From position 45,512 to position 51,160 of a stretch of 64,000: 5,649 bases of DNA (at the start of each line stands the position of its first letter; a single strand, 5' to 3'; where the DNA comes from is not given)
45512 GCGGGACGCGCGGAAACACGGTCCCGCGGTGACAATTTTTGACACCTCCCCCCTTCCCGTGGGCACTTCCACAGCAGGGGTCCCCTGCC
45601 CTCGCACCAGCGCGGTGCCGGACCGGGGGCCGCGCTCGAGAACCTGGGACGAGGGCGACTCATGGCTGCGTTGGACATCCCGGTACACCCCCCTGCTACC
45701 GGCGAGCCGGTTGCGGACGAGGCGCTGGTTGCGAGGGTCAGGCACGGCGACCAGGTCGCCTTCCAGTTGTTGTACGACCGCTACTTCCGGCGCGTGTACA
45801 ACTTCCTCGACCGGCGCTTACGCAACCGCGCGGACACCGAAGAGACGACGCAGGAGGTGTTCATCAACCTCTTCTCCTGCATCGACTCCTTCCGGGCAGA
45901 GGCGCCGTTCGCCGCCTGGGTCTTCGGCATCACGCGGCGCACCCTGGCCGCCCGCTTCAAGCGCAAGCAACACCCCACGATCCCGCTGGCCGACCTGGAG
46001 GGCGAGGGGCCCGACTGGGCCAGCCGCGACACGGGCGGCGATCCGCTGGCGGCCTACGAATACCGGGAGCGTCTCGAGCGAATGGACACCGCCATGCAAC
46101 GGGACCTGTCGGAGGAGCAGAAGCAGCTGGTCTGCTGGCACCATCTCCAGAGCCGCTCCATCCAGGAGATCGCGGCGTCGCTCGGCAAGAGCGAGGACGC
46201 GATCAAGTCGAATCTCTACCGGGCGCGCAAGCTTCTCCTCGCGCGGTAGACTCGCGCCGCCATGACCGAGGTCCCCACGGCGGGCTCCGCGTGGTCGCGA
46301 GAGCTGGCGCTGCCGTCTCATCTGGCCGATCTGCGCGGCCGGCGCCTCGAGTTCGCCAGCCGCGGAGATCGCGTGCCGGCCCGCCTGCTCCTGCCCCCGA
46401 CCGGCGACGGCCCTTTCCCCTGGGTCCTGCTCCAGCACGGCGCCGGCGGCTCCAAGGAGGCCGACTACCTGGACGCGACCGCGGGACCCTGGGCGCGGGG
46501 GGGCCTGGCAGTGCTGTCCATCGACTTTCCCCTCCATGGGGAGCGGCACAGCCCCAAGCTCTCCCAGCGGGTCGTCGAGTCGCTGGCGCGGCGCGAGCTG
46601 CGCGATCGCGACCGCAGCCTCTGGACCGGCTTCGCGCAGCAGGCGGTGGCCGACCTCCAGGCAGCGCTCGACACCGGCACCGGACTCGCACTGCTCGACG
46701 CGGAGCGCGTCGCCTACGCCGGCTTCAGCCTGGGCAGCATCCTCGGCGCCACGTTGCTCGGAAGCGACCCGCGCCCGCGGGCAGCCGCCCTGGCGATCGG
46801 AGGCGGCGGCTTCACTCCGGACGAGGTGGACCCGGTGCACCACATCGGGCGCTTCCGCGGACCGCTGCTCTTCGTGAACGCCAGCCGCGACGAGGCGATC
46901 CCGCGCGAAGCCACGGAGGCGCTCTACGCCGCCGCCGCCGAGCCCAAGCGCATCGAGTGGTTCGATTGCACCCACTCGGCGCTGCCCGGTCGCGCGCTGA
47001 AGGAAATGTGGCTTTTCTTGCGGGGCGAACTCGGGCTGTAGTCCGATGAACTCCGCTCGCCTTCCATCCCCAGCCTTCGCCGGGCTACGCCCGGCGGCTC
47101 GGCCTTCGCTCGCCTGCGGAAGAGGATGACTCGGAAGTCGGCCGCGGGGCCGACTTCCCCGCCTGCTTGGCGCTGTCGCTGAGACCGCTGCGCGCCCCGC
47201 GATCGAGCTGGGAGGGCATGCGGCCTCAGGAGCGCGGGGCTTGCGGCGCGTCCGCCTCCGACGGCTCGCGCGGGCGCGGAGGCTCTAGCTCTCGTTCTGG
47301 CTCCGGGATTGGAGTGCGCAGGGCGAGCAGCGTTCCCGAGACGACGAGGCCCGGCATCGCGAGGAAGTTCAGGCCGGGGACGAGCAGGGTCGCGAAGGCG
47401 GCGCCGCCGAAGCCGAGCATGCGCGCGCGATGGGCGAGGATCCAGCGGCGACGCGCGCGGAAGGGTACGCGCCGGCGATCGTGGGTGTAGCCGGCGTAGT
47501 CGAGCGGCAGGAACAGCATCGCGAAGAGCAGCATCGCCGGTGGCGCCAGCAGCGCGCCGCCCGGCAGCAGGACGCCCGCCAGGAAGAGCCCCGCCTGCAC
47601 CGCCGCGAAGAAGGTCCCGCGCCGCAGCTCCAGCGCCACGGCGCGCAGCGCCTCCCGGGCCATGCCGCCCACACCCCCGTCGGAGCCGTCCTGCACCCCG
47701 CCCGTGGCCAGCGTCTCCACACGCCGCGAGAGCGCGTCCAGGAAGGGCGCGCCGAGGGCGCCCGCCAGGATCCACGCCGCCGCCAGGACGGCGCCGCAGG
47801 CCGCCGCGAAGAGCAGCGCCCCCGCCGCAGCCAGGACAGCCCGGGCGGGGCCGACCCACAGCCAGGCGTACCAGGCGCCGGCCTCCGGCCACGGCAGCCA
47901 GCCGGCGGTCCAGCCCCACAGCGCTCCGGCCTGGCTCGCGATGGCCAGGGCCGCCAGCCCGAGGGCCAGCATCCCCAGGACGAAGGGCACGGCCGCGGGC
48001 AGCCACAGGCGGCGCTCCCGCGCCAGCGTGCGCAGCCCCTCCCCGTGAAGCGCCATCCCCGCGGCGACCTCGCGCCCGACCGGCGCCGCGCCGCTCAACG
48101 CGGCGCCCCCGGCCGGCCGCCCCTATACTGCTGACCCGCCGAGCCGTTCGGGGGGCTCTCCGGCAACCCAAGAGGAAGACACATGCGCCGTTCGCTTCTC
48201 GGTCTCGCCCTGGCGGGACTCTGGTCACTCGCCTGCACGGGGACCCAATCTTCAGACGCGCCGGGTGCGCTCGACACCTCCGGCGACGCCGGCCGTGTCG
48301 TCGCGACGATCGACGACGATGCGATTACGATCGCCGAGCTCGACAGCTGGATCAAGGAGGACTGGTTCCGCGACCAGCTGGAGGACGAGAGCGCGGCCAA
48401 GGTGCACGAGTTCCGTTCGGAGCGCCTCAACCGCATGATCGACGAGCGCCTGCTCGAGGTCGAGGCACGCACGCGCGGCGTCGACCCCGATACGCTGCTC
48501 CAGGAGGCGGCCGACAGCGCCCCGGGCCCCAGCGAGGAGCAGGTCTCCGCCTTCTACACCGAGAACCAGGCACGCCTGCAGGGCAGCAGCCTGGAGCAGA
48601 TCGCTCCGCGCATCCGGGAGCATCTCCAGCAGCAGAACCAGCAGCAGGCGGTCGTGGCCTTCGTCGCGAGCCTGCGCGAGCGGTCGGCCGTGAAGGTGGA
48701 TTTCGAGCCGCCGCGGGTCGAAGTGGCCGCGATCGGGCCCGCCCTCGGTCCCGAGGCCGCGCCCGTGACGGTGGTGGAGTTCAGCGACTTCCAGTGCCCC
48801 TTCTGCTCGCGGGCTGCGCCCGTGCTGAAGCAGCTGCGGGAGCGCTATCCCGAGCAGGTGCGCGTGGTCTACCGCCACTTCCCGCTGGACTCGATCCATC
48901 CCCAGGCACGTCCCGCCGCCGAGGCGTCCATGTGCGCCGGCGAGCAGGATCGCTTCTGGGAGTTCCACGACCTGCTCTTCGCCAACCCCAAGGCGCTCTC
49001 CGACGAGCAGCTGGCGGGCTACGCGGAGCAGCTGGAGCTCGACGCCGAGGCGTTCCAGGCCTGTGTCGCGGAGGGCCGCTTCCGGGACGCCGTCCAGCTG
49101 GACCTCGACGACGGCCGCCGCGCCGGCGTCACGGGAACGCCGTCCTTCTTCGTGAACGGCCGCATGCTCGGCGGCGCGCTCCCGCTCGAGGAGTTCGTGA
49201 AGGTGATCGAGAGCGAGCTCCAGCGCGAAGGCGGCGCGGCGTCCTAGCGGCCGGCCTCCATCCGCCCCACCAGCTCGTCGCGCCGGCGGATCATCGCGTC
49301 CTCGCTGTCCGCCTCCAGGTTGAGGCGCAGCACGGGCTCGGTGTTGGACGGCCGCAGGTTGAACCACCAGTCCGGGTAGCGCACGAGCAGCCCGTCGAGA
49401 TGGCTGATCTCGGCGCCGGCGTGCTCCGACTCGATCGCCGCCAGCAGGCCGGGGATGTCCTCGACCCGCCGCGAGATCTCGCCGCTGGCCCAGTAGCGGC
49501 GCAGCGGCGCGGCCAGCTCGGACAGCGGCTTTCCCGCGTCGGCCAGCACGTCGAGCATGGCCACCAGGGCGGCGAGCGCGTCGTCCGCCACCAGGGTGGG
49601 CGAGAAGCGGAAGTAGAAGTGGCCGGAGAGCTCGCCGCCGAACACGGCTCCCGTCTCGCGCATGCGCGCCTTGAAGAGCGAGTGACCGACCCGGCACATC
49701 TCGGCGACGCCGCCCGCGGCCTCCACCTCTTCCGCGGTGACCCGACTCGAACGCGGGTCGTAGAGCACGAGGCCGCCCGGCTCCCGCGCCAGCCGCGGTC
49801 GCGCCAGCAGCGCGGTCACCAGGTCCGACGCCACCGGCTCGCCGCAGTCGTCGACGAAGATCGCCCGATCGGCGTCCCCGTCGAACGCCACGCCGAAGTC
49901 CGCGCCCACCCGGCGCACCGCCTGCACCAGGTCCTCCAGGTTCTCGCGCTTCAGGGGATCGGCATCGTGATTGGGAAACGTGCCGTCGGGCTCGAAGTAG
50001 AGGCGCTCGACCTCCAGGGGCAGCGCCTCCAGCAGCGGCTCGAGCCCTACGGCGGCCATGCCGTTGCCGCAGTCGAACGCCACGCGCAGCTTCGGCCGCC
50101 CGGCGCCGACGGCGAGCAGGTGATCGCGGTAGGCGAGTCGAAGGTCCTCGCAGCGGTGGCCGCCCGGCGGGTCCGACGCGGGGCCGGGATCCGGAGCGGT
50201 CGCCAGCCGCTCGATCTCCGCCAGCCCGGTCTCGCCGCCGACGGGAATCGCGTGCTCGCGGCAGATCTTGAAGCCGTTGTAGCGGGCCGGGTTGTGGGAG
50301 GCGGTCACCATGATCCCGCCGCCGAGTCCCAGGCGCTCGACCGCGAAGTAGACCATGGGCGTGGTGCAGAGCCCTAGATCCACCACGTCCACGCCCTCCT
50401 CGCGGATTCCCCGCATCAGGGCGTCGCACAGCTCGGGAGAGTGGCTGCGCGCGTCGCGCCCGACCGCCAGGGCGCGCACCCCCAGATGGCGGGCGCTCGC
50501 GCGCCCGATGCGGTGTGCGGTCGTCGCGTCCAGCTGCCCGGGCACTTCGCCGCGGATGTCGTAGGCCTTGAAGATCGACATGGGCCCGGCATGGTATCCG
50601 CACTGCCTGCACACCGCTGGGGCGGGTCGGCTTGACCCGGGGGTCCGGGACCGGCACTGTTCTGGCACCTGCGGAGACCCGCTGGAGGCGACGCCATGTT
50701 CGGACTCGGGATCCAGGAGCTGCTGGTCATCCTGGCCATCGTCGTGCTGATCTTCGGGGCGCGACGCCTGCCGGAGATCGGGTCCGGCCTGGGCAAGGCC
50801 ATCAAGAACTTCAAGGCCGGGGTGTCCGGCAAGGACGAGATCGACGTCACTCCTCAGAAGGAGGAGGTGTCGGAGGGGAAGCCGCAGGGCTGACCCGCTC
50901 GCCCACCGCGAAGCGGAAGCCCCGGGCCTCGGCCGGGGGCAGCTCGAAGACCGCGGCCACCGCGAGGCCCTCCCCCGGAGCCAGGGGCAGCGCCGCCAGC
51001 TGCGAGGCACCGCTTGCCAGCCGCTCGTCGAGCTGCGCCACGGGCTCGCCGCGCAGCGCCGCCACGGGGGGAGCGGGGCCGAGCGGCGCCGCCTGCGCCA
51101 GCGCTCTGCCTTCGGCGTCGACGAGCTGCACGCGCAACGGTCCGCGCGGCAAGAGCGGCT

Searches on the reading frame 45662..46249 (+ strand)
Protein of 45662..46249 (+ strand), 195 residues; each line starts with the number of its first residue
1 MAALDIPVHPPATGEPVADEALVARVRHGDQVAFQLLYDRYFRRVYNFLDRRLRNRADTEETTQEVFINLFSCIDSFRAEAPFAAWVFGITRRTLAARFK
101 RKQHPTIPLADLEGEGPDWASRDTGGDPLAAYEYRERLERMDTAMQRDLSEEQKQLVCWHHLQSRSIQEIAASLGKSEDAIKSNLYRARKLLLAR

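Call 100: search_protein_families(library=pfam, proteins=[window:45662-46249:+], max_evalue=0.001)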
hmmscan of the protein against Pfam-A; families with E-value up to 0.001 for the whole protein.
window:45662-46249:+ (195 aa): 4 families
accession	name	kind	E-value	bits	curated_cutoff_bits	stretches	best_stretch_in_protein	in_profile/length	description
PF04542.20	Sigma70_r2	-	2.9e-12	46.6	24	1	37-103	1-69/71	Sigma-70 region 2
PF08281.18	Sigma70_r4_2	-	8.3e-10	38.6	25.7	1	149-192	11-54/54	Sigma-70, region 4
PF07638.17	Sigma70_ECF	-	1.8e-05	25.2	21.1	1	22-190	7-177/185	ECF sigma factor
PF04545.22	Sigma70_r4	-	2.3e-05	24.3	24.1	1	148-190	4-46/50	Sigma-70, region 4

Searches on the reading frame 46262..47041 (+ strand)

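Call 100: search_protein_families(library=pfam, proteins=[window:46262-47041:+], max_evalue=0.001)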
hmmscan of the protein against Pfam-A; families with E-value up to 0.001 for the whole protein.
window:46262-47041:+ (259 aa): 3 families
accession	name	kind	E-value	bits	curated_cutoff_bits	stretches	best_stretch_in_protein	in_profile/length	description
PF00561.26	Abhydrolase_1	-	3.1e-05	24.2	25.8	0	53-172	1-93/245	alpha/beta hydrolase fold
PF20408.4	Abhydrolase_11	-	0.00017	21.8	27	1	55-221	5-149/193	Alpha/beta hydrolase domain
PF01738.24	DLH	-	0.00033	20.7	21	1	94-234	54-181/217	Dienelactone hydrolase family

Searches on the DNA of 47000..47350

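Call 97: search_with_rna_model(model_id=R1, source=window, start=47000, end=47350, filters=off, max_evalue=1, show_alignments=2)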
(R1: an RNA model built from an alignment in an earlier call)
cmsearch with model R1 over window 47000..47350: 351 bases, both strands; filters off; matches with E-value up to 1: 5.
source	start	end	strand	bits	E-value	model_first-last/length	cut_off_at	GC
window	47152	47245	-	26.8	2.7e-07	1-52/52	no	0.74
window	47049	47114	-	13.7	0.0011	1-52/52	no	0.74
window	47010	47022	-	5.5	0.19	1-52/52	no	0.54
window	47117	47139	+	4.3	0.41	1-52/52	no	0.57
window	47252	47264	-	3.2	0.79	9-21/52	no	0.85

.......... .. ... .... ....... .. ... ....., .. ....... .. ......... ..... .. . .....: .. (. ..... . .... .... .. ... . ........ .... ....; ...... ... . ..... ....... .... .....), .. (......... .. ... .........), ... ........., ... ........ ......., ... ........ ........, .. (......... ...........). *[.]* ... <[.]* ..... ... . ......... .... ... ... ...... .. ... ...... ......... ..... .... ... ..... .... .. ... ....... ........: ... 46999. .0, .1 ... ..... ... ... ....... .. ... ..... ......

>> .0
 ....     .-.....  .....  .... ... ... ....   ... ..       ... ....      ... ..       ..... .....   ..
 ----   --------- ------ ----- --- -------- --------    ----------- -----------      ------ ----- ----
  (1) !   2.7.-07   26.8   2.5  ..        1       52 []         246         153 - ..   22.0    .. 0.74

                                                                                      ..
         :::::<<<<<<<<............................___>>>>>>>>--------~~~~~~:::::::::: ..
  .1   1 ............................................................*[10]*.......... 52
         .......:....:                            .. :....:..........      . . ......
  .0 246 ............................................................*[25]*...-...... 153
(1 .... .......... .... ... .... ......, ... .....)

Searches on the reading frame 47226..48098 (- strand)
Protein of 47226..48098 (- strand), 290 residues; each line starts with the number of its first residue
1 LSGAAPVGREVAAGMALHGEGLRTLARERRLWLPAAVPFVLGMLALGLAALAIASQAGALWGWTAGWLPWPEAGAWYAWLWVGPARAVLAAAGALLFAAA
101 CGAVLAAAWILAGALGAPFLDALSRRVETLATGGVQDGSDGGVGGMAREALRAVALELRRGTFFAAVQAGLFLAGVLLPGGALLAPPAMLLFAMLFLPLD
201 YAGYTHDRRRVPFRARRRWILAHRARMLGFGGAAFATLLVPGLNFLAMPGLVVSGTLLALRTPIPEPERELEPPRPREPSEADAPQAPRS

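Call 100: search_protein_families(library=pfam, proteins=[window:47226-48098:-], max_evalue=0.001)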
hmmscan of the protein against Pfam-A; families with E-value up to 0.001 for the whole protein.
window:47226-48098:- (290 aa): 1 family
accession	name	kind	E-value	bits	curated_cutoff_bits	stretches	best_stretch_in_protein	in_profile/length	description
PF07264.17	EI24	-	1.8e-25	90.7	32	1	20-249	4-199/199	Sulfate transporter CysZ/Etoposide-induced protein 2.4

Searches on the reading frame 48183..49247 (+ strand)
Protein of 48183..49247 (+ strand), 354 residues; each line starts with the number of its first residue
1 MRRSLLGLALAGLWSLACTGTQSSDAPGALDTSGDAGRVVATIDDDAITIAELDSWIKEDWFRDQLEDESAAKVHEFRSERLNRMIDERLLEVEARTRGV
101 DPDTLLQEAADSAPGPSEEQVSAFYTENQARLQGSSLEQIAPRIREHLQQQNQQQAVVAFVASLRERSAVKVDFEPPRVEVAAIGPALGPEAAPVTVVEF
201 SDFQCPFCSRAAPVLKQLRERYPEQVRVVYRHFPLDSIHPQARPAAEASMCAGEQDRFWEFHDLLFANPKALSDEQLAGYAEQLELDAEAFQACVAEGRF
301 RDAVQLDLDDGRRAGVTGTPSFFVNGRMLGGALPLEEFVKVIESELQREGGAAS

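Call 100: search_protein_families(library=pfam, proteins=[window:48183-49247:+], max_evalue=0.001)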
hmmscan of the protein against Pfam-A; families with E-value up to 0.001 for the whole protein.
window:48183-49247:+ (354 aa): 4 families
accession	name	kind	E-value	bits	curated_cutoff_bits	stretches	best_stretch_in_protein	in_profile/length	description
PF13462.12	Thioredoxin_4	-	1.8e-29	103.5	23.2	1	186-343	6-164/165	Thioredoxin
PF01323.26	DSBA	-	7.3e-27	94.8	25.6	1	196-342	1-190/191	DSBA-like thioredoxin domain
PF13098.12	Thioredoxin_2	-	6.2e-06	26.9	27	1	196-341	8-103/104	Thioredoxin-like domain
PF13624.11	SurA_N_3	-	1.2e-05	25.6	27.2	1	33-101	34-107/162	SurA-like N-terminal domain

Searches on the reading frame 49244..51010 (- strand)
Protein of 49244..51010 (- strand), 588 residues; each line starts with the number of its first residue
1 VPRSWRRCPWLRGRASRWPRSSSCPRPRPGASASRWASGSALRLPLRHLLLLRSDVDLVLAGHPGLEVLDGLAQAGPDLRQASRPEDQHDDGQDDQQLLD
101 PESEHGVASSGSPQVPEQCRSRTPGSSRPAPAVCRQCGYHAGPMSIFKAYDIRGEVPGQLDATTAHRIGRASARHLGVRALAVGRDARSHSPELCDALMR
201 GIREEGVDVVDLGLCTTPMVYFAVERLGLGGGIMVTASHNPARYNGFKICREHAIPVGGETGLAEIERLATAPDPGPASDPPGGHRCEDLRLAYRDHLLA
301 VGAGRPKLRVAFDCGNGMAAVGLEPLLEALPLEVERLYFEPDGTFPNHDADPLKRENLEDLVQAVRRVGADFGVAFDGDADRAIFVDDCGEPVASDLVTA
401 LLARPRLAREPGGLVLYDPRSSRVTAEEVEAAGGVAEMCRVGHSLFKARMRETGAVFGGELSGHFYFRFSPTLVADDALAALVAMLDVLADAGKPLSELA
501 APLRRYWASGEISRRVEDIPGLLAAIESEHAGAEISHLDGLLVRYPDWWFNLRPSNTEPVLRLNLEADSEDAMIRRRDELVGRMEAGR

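Call 105: search_protein_families(library=pfam, proteins=[window:49244-51010:-], max_evalue=0.0001)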
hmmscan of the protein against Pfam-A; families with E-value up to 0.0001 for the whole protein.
window:49244-51010:- (588 aa): 4 families
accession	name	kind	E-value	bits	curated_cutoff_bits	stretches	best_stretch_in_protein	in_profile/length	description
PF02878.22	PGM_PMM_I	-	1.4e-35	122.4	22.5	1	146-271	3-132/138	Phosphoglucomutase/phosphomannomutase, alpha/beta/alpha domain I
PF02879.22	PGM_PMM_II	-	5.9e-23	81.8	29.3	1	305-390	18-103/103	Phosphoglucomutase/phosphomannomutase, alpha/beta/alpha domain II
PF02880.22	PGM_PMM_III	-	8.2e-19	68.3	20.7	1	396-504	3-113/115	Phosphoglucomutase/phosphomannomutase, alpha/beta/alpha domain III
PF00408.26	PGM_PMM_IV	-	3.7e-10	40.2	23.1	1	516-581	12-66/68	Phosphoglucomutase/phosphomannomutase, C-terminal domain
